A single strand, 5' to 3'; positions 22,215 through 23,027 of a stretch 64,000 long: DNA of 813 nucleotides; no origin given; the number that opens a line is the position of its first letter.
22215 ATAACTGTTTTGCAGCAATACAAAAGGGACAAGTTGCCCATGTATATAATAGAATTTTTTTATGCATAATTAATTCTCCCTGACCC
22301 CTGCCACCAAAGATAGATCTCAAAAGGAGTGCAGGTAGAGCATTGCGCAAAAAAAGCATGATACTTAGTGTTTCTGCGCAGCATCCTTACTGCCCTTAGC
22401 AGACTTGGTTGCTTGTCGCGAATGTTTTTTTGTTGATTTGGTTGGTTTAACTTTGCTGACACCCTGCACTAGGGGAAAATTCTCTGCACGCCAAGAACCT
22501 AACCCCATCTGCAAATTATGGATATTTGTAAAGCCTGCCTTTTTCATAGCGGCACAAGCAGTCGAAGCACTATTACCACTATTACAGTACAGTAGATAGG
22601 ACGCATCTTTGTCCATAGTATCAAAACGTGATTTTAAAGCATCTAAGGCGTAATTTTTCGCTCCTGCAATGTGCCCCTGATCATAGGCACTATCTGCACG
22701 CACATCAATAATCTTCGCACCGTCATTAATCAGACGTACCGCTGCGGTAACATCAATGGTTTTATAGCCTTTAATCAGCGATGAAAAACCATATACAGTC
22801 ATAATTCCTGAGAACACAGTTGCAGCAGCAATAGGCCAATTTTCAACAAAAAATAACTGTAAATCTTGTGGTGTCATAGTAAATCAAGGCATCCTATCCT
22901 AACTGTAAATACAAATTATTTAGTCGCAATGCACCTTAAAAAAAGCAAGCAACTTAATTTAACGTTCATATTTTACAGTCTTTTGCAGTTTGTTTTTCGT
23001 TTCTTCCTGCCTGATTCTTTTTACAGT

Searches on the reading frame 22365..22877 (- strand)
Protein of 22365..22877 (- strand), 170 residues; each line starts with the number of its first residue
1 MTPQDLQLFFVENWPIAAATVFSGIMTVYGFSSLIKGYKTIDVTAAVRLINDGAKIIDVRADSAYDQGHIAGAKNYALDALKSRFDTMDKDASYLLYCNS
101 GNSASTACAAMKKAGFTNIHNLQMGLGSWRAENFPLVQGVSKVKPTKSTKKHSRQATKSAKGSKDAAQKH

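Call 57: search_protein_families(library=pfam, proteins=[window:22365-22877:-], max_evalue=0.001)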
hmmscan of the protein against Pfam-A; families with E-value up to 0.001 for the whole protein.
window:22365-22877:- (170 aa): 1 family
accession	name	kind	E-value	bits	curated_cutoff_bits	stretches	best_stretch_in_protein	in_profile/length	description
PF00581.25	Rhodanese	-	1.8e-18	67.3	22.2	1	47-131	6-101/102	Rhodanese-like domain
